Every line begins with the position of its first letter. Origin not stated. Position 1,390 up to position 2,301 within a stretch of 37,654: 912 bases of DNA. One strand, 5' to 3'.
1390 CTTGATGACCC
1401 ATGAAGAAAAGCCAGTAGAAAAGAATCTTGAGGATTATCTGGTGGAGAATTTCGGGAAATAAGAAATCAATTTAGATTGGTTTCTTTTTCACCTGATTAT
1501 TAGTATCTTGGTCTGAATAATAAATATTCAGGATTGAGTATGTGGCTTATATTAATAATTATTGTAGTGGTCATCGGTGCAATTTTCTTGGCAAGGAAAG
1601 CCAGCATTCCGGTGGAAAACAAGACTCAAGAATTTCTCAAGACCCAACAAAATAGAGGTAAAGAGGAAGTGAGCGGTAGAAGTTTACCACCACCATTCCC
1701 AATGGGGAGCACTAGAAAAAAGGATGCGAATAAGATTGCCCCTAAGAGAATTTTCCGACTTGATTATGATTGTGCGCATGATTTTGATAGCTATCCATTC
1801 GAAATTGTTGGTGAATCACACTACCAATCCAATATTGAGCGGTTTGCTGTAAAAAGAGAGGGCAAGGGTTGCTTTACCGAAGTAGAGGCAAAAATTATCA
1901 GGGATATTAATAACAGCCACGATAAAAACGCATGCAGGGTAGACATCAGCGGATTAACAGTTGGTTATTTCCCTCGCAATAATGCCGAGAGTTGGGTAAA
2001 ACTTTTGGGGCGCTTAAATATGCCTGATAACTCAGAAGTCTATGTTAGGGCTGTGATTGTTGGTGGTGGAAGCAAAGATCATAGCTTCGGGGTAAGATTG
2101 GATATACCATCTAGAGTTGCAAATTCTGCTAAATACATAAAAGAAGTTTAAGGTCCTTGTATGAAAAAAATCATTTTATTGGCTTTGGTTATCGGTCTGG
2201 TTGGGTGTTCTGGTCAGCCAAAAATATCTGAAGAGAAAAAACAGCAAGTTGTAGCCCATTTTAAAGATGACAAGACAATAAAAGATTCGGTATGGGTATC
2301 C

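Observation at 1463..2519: Terminator-bracketed two-gene cassette (membrane-anchored HIRAN-like protein plus lipoprotein) inserted between the GT chaperone and the tape measure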

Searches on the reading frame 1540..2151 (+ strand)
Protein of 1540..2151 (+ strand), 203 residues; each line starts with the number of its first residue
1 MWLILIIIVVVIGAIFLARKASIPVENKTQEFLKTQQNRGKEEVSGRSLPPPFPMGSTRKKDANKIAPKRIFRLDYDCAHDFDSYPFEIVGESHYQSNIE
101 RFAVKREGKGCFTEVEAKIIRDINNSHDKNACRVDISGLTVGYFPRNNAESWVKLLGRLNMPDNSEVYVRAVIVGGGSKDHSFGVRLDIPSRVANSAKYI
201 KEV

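Call 3: search_protein_families(library=pfam, proteins=[window:1540-2151:+], max_evalue=1)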
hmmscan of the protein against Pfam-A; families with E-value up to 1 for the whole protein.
window:1540-2151:+ (203 aa): 1 family
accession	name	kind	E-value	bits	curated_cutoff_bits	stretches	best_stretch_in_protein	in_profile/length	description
PF08797.16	HIRAN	-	0.00046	20.4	24.7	1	116-175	25-79/96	HIRAN domain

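Call 4: search_protein_families(library=phrogs, proteins=[window:1540-2151:+], max_evalue=0.1)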
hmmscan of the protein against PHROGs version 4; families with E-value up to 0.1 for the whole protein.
window:1540-2151:+ (203 aa): 5 families
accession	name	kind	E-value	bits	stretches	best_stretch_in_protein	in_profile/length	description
phrog_8043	-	unknown function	0.00026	21.6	1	115-150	63-98/172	-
phrog_18569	-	unknown function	0.00029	22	1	116-158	29-72/95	-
phrog_6600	-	unknown function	0.0025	18.3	1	121-177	204-257/285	-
phrog_27141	-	unknown function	0.047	14.7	1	116-187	35-100/139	-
phrog_4721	-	unknown function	0.054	13.7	1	114-149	213-248/304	-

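Call 7: find_homologous_proteins(query=window:1540-2151:+)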
Query window:1540-2151:+ (203 aa): 55 proteins with E <= 0.001 among 137 candidates.
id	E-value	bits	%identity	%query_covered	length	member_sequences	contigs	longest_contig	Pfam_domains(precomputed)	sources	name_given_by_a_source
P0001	1.3e-129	448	99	100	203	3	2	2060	-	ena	-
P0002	1.5e-124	431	94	100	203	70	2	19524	-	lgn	-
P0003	1.7e-124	431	92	100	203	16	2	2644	PF08797.17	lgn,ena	-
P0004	2.1e-121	421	90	100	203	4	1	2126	-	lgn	-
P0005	1.1e-116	405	87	100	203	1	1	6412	PF08797.17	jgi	-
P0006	1.0e-114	399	86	100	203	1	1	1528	PF08797.17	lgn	-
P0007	2.0e-114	398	85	100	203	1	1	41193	PF08797.17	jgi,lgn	-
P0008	7.1e-114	396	85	100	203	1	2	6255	PF08797.17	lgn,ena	-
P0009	1.3e-113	395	86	100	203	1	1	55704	-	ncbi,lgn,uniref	ncbi:hypothetical protein ABLT40_09625 [Acinetobacter schindleri]|uniref:hypothetical protein n=1 Ta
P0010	2.0e-109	382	92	89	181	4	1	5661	PF08797.17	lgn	-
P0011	4.0e-106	371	83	97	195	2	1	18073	PF08797.17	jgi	-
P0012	2.2e-99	349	76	100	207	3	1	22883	-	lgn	-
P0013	3.1e-94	332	71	100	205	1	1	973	-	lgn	-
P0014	8.2e-82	292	66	100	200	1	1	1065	PF08797.17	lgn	-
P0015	1.0e-81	291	63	100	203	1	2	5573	-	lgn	-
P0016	2.2e-79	284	64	100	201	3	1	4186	PF08797.17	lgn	-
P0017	1.5e-74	268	60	100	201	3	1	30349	PF08797.17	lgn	-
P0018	4.6e-70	253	68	76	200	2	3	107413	PF08797.17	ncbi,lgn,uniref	ncbi:HIRAN domain-containing protein [Acinetobacter haemolyticus]|uniref:HIRAN domain-containing pro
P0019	4.6e-70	253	67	80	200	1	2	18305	PF08797.17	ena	-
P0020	3.0e-68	247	62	85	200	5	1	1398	PF08797.17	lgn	-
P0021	4.9e-68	247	75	67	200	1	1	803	PF08797.17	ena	-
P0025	3.5e-67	244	61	86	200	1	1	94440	PF08797.17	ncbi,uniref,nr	ncbi:HIRAN domain-containing protein [Acinetobacter courvalinii]|uniref:HIRAN domain-containing prot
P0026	3.4e-66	241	59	100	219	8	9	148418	-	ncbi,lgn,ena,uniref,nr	ncbi:MAG: hypothetical protein DI627_14380 [Acinetobacter sp.]|uniref:hypothetical protein n=1 Tax=A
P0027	1.1e-65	239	73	67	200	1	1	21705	PF08797.17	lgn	-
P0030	3.8e-65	237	72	67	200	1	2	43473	PF08797.17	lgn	-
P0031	1.3e-64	235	56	100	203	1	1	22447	PF08797.17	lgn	-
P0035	2.3e-57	212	61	76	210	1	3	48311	PF08797.17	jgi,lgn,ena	-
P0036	3.3e-57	211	61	76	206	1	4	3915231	PF08797.17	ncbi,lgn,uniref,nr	ncbi:hypothetical protein I6J48_02870 [Acinetobacter calcoaceticus]|uniref:HIRAN domain-containing p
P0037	1.8e-56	209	61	76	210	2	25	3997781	PF08797.17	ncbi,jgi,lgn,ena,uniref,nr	ncbi:HIRAN domain-containing protein [Acinetobacter oleivorans]|uniref:HIRAN domain-containing prote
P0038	1.9e-56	209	61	76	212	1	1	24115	PF08797.17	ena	-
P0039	4.4e-56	208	52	100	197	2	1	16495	PF08797.17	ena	-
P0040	8.5e-54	200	65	65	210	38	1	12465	PF08797.17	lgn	-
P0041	5.0e-53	198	49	100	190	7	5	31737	PF08797.17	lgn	-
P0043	2.6e-50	189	48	98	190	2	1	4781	PF08797.17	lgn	-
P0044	2.0e-43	166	57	69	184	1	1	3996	PF08797.17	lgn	-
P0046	5.4e-42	162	55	70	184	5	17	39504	-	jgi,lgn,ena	jgi:hypothetical protein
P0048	9.2e-11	60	39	53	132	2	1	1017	PF08797.17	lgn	-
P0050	3.3e-9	55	37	62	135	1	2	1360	PF08797.17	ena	-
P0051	1.4e-7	49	39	53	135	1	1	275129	PF08797.17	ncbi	-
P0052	5.9e-7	47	37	52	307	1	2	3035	PF08797.17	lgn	-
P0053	1.1e-5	43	38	61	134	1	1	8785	PF08797.17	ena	-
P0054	3.1e-5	42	34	57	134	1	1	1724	PF08797.17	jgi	jgi:hypothetical protein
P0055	6.3e-5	41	39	53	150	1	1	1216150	PF08797.17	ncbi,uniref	ncbi:HIRAN domain-containing protein [Pseudoxanthomonas sp. Soil82]|uniref:HIRAN domain-containing p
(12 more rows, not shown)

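Call 9: find_encoding_contigs(protein=P0009, flank=8000, max_places=3)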
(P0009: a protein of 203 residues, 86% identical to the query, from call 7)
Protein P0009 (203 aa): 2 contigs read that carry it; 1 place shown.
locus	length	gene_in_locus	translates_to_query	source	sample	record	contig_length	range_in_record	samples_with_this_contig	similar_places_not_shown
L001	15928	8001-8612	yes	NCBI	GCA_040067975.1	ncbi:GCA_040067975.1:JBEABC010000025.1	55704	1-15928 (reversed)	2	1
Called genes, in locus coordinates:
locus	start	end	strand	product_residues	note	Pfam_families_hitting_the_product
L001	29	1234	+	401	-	PF05265:DUF723, PF14311:DUF4379 (faint), PF05265:DUF723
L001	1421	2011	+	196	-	PF04586:Peptidase_S78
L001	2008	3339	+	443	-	PF05065:Phage_capsid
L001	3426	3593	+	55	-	-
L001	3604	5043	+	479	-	PF04860:Phage_portal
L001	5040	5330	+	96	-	PF05135:Phage_connect_1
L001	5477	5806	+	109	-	PF05521:Phage_HCP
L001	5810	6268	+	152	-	-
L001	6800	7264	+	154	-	PF16460:Phage_TTP_11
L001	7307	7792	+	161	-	PF16459:Phage_TAC_13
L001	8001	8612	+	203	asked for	-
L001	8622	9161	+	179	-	-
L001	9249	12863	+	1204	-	PF20155:TMP_3, PF01464:SLT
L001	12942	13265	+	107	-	-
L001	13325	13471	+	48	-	-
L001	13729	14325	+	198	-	-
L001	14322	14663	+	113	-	PF05939:Phage_min_tail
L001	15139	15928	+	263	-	?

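Call 10: find_encoding_contigs(protein=P0037, flank=8000, max_places=4)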
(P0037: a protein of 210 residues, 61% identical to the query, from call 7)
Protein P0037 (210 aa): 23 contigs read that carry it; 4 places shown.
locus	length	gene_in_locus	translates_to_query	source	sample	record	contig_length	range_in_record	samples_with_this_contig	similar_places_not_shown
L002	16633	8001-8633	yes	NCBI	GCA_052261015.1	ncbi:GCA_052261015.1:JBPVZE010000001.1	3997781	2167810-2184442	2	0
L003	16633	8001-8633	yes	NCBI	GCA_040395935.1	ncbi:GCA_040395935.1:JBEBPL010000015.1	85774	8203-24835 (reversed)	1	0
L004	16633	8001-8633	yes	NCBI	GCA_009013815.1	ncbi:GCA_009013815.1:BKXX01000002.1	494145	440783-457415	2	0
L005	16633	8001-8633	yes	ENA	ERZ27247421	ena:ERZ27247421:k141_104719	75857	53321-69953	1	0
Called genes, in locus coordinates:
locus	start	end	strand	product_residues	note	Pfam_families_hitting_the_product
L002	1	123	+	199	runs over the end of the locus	PF05401:NodS, PF13489:Methyltransf_23, PF05175:MTS (weak), PF13847:Methyltransf_31, PF08241:Methyltransf_11, PF08242:Methyltransf_12, PF13649:Methyltransf_25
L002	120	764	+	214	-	PF00535:Glycos_transf_2, PF13641:Glyco_tranf_2_3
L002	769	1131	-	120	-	-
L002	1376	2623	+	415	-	PF00924:MS_channel_2nd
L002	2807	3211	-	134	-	-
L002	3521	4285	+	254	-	PF03988:DUF347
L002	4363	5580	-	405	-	PF07690:MFS_1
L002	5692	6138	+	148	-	PF01638:HxlR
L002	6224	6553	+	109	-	-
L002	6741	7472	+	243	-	-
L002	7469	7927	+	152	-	-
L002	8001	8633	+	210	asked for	PF08797:HIRAN (weak)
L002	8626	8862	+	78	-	-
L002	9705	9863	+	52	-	-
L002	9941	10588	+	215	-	PF13471:Transglut_core3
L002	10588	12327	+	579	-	PF00733:Asn_synthase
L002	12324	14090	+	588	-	PF00664:ABC_membrane, PF02463:SMC_N, PF00005:ABC_tran, PF13304:AAA_21 (faint)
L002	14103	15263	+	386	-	PF08007:JmjC_2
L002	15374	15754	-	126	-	-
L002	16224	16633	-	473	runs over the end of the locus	PF01406:tRNA-synt_1e, PF00133:tRNA-synt_1 (weak), PF09334:tRNA-synt_1g (weak), PF01921:tRNA-synt_1f (weak), PF09190:DALR_2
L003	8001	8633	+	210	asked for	PF08797:HIRAN (weak)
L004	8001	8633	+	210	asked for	PF08797:HIRAN (weak)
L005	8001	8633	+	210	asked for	PF08797:HIRAN (weak)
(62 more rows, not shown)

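Call 20: search_protein_families(library=padloc, proteins=[window:1540-2151:+, L001:8622-9161:+], max_evalue=0.01)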
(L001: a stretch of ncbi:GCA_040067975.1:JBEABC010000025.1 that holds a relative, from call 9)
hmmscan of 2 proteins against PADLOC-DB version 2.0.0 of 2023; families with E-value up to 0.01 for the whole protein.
window:1540-2151:+ (203 aa): 3 families
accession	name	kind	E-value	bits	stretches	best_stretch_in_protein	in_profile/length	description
PDLC04348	PDC-M03B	-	0.0029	15.3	1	119-171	159-210/248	-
PDLC04347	PDC-M03B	-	0.003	15.2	1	118-171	156-207/245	-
PDLC04349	PDC-M03B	-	0.0057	14.3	1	87-156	132-200/232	-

L001:8622-9161:+ (179 aa): 0 families

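Call 23: search_solved_structures(query=A1, max_evalue=1, show_alignments=2)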
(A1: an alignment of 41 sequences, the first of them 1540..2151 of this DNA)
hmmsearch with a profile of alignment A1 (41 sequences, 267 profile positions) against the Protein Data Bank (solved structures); distinct sequences matched with E-value up to 1: 6.
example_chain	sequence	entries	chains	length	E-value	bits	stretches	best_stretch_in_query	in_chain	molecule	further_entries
2mzn_A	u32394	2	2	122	5.7e-07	32.5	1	101-140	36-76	Helicase-like transcription factor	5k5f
4xzf_A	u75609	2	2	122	5.8e-07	32.5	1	101-140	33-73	Helicase-like transcription factor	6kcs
5bnh_A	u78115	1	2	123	5.9e-07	32.4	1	101-140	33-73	Helicase-like transcription factor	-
4s0n_A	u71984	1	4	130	6.6e-07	32.3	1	101-140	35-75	Helicase-like transcription factor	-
4xzg_A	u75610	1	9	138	7.4e-07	32.1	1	101-140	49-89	Helicase-like transcription factor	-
3k2y_A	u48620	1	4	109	0.014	18.1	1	100-140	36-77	uncharacterized protein lp_0118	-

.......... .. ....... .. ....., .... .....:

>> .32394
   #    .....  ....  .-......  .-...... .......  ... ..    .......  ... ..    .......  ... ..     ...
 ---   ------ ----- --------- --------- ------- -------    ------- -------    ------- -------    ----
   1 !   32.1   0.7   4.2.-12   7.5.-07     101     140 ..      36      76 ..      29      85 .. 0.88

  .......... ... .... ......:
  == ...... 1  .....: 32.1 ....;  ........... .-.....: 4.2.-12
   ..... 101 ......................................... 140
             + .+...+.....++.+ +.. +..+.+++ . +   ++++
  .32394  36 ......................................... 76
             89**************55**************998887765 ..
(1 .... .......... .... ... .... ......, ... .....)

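Call 24: search_protein_families(library=pfam, alignment_id=A1, max_evalue=0.01)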
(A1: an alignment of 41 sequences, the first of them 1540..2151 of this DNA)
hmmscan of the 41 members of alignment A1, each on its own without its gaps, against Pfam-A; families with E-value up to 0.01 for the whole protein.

A. member 1, window:1540-2151:+ (203 aa): 1 family
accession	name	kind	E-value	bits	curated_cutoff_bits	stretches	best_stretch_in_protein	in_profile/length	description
PF08797.16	HIRAN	-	0.00046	20.4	24.7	1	116-175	25-79/96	HIRAN domain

B. families by the number of members that match (of 41 scanned): 1 family
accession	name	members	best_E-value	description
PF08797.16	HIRAN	41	2.4e-09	HIRAN domain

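Call 31: find_encoding_contigs(protein=P0026, flank=6000, max_places=3)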
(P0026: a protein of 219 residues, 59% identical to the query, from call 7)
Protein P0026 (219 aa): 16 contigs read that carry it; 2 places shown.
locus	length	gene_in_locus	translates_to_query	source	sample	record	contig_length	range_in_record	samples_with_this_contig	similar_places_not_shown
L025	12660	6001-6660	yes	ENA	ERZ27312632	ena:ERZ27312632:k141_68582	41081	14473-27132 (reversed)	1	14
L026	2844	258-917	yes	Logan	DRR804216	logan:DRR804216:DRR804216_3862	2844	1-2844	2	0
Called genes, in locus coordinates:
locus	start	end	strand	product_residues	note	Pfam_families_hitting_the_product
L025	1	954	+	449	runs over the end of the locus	PF05065:Phage_capsid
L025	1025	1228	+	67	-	-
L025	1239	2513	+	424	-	PF04860:Phage_portal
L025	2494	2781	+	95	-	-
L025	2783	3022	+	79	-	-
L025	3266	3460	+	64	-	-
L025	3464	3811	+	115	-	PF05521:Phage_HCP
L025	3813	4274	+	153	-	PF04883:HK97-gp10_like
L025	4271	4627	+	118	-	PF11367:Tail_completion_gp17 (weak)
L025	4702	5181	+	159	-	PF16460:Phage_TTP_11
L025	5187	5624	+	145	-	PF16459:Phage_TAC_13 (weak)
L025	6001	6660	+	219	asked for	-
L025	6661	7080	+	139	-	-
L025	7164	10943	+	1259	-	PF20155:TMP_3, PF01464:SLT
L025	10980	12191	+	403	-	-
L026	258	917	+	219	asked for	-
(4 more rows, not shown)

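Call 32: find_encoding_contigs(protein=P0018, flank=6000, max_places=2)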
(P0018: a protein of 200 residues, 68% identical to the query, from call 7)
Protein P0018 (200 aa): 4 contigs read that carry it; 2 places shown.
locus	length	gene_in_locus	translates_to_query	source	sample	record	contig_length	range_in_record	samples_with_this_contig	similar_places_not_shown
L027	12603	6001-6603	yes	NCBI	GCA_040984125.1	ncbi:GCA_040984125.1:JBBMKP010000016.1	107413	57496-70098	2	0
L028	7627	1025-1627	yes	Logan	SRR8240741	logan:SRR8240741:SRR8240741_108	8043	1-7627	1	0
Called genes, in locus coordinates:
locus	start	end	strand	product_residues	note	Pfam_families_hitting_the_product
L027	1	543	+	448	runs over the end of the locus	PF05065:Phage_capsid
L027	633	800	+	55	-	-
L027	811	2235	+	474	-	PF04860:Phage_portal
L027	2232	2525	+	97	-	PF05135:Phage_connect_1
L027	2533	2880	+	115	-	PF05521:Phage_HCP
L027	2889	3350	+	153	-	PF04883:HK97-gp10_like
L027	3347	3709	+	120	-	PF11367:Tail_completion_gp17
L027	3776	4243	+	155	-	PF16460:Phage_TTP_11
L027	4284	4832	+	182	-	PF16459:Phage_TAC_13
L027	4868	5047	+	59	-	-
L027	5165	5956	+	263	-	-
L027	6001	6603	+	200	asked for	PF08797:HIRAN (weak)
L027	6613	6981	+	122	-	-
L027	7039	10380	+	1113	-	PF20155:TMP_3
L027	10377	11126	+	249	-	-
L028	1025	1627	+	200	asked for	PF08797:HIRAN (weak)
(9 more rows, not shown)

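Call 33: find_encoding_contigs(protein=P0046, flank=6000, max_places=3)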
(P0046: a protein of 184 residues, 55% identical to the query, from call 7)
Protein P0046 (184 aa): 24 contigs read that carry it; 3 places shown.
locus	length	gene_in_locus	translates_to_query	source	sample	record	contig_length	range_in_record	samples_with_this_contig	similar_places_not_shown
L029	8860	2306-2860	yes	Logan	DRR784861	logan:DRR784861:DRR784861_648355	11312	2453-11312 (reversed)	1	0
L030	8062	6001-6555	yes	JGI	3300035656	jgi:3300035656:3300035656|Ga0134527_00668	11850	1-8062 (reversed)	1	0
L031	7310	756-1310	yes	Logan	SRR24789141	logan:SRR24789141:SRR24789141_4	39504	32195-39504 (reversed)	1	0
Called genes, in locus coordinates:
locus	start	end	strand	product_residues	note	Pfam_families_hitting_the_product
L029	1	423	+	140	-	?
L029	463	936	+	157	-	PF16459:Phage_TAC_13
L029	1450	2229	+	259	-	PF10547:P22_AR_N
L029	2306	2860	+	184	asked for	-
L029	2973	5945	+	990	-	-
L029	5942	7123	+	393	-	-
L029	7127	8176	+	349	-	PF09931:Phage_phiJL001_Gp84_N, PF09356:Phage_BR0599 (weak)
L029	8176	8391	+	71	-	-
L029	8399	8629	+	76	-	-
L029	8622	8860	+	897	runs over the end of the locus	?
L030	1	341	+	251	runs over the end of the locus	PF04586:Peptidase_S78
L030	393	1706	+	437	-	PF05065:Phage_capsid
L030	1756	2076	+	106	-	PF05135:Phage_connect_1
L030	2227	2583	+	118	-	PF05521:Phage_HCP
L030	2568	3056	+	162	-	PF04883:HK97-gp10_like (weak)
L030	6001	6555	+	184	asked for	-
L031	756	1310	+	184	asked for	-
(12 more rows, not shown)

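Call 34: predict_structure(alignment_id=A1)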
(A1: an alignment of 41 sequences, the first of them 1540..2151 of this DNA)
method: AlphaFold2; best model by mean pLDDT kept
length: 203 residues; sequences in the alignment: 41
mean_pLDDT: 80.8   pTM: 0.63
mean pLDDT of the five models: 80.8, 80.5, 79.7, 79.5, 79.5
residues with pLDDT >= 90: 108; 70-90: 45; 50-70: 19; < 50: 31
segments of 3 or more residues with pLDDT < 50: 23-26, 40-64
pLDDT, mean of each block of 10 residues (from residue 1): 86 79 50 54 42 43 62 91 89 90 86 95 93 96 95 94 94 87 93 93 93
secondary structure, 60 per line:
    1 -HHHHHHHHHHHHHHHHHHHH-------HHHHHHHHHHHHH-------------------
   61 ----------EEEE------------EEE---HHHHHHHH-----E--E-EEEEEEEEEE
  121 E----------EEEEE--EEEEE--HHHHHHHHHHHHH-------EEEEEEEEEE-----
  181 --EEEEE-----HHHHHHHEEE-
elements in order: H2-21 H29-41 E71-74 E87-89 H93-100 E111-121 E132-136 E139-143 H146-158 E166-175 E183-187 H193-199 E200-202
